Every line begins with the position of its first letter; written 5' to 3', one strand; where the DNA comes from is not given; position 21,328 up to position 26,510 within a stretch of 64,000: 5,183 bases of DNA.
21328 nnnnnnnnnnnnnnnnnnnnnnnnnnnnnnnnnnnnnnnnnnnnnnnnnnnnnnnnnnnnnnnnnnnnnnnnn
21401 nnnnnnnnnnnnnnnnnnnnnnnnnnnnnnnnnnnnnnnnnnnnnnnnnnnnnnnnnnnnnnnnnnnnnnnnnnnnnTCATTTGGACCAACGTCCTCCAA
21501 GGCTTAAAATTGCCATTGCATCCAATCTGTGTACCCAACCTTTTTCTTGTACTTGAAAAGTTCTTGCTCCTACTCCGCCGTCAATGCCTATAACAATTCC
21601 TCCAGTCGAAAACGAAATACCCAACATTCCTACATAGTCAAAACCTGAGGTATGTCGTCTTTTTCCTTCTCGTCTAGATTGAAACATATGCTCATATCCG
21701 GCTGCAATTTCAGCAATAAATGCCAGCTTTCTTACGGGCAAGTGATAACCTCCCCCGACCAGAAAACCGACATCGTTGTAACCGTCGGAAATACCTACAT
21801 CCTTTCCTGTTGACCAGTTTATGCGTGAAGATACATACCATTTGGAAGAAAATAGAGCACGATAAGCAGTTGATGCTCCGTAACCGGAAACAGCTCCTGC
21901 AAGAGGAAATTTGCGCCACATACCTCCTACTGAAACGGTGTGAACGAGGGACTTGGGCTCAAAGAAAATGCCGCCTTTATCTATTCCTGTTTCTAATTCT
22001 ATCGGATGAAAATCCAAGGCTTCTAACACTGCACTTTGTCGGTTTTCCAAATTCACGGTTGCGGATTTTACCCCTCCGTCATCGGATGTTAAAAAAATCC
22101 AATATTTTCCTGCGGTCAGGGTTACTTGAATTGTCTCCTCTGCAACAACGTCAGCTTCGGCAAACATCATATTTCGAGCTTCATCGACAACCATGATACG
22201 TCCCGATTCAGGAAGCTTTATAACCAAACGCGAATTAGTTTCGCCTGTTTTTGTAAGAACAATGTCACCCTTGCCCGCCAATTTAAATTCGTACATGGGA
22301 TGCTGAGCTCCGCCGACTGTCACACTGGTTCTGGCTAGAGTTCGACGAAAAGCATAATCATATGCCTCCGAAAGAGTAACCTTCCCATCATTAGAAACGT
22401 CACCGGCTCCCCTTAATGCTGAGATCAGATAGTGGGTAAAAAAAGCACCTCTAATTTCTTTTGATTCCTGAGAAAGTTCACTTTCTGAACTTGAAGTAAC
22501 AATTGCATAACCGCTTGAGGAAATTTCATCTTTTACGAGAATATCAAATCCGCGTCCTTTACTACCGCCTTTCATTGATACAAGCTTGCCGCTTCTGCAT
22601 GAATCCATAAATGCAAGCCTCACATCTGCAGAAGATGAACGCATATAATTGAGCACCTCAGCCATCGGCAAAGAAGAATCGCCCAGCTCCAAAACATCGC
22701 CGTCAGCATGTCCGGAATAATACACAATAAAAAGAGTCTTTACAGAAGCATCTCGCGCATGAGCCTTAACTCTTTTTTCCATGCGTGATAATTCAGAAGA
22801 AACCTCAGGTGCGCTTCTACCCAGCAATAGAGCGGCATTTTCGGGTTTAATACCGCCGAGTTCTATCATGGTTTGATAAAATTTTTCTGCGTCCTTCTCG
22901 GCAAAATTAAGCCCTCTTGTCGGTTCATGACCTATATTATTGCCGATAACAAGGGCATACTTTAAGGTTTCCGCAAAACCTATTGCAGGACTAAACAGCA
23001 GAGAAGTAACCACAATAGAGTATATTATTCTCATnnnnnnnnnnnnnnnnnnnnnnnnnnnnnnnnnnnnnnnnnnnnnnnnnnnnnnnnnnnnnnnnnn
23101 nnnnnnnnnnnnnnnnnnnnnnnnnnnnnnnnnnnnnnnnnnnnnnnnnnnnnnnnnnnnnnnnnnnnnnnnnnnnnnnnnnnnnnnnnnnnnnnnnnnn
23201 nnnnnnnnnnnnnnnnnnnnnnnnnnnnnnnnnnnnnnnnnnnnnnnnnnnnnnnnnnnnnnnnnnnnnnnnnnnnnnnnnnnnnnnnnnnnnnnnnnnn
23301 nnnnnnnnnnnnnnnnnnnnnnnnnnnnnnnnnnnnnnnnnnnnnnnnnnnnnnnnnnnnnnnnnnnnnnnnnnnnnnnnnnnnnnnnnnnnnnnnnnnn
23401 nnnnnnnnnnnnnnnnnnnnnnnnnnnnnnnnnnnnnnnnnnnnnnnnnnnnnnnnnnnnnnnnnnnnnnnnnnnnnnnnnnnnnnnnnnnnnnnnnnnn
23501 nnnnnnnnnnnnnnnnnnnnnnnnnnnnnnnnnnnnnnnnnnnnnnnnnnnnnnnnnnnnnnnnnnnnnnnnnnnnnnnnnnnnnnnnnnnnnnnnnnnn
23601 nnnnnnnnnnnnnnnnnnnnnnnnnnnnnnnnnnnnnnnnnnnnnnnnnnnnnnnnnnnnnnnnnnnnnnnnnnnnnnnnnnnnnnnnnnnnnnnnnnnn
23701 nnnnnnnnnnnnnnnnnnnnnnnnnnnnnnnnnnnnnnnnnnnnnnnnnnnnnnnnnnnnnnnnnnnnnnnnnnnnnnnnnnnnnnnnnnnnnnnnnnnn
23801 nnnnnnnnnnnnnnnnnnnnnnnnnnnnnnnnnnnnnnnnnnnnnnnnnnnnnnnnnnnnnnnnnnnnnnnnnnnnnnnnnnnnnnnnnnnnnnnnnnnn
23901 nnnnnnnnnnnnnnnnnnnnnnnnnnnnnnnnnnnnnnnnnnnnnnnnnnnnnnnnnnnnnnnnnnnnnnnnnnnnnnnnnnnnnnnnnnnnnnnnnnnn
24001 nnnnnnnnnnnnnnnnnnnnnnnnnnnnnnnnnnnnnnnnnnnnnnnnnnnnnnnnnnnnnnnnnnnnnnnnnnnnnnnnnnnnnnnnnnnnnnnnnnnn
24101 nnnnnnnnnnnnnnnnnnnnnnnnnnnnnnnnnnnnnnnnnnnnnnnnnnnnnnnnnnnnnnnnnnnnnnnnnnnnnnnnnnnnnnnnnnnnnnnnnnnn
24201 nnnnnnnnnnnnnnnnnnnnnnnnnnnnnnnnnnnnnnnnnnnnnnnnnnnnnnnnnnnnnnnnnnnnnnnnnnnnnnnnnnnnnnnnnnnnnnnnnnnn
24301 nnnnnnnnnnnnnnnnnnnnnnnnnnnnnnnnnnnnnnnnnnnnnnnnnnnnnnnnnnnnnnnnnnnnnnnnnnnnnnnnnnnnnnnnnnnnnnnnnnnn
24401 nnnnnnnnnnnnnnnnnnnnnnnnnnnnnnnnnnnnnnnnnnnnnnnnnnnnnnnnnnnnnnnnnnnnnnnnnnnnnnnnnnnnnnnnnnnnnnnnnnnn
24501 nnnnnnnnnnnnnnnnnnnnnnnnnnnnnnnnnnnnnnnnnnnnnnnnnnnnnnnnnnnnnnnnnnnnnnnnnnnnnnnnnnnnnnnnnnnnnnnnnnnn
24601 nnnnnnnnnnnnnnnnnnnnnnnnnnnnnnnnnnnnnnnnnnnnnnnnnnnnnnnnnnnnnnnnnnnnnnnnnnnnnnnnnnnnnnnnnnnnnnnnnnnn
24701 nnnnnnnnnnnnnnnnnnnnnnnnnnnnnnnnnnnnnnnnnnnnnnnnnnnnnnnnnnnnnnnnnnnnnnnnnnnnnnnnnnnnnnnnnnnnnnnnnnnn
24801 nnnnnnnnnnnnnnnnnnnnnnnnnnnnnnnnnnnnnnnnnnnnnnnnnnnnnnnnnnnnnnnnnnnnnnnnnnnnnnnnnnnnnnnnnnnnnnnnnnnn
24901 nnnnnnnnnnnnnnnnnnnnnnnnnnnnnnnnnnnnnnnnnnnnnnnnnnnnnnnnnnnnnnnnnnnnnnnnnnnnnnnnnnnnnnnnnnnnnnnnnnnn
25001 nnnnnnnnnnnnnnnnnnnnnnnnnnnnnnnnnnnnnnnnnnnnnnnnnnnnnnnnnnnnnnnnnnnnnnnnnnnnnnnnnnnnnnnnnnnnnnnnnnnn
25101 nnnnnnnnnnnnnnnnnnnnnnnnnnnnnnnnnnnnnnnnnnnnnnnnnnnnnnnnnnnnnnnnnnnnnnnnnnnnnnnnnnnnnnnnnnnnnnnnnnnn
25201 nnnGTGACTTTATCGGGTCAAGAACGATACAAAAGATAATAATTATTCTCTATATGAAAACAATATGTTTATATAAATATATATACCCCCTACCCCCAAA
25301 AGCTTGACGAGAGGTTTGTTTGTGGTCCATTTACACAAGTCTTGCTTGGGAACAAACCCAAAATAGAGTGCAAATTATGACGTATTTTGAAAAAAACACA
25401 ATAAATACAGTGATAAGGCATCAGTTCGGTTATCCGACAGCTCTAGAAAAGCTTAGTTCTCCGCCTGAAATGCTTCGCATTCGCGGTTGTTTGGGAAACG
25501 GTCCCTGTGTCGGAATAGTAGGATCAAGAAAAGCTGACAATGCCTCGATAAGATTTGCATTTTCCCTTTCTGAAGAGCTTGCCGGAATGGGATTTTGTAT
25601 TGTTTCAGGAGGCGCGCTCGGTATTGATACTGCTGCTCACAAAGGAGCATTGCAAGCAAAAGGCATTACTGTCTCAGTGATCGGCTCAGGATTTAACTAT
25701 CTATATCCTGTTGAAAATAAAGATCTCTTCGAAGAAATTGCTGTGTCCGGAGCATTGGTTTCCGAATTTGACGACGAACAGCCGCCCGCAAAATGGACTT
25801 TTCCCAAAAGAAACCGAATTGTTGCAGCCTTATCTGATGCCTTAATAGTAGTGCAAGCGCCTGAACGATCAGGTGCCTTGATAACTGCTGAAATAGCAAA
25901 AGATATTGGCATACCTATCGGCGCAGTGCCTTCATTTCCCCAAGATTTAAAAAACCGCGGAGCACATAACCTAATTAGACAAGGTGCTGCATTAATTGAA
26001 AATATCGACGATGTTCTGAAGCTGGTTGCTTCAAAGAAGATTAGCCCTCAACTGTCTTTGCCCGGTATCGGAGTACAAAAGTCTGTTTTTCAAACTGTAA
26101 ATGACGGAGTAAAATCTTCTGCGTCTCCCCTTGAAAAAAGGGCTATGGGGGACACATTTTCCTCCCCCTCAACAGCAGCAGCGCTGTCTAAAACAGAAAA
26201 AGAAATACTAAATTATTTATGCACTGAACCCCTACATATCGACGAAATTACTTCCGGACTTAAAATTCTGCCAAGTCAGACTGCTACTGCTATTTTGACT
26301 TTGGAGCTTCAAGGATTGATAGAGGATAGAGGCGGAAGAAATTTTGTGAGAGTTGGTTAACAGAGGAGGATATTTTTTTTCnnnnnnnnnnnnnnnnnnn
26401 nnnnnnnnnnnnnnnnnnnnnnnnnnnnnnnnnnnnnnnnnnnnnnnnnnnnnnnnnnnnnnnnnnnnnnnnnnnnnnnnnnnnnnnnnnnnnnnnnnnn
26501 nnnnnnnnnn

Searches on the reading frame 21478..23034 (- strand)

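Call 47: search_protein_families(library=pfam, proteins=[window:21478-23034:-], max_evalue=0.00001)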
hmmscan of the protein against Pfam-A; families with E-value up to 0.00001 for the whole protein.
window:21478-23034:- (518 aa): 1 family
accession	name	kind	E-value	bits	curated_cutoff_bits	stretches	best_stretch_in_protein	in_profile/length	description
PF00656.27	Peptidase_C14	-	9.8e-11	42.2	21.4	1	25-252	2-228/233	Caspase domain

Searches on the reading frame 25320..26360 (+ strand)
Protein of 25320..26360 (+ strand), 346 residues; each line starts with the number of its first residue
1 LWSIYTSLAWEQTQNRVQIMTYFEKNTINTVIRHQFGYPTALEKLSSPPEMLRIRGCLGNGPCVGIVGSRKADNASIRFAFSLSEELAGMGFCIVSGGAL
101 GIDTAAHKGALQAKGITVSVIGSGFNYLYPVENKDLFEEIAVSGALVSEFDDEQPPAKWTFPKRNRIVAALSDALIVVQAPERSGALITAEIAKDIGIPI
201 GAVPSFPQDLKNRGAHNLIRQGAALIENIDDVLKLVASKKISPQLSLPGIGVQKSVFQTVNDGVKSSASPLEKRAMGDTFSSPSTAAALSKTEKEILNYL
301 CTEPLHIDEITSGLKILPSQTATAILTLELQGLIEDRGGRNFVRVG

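Call 47: search_protein_families(library=pfam, proteins=[window:25320-26360:+], max_evalue=0.00001)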
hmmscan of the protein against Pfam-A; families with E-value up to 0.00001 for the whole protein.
window:25320-26360:+ (346 aa): 3 families
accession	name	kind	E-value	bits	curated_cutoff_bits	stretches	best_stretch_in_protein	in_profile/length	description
PF02481.21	DNA_processg_A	-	2e-65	220.4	29.6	1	24-227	3-211/212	DNA recombination-mediator protein A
PF17782.7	DprA_WH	-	9e-10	38.9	22.9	1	282-339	3-60/61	DprA winged helix domain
PF18306.6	LDcluster4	-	1.7e-08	34.7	26.3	1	64-121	4-62/151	SLOG cluster4 family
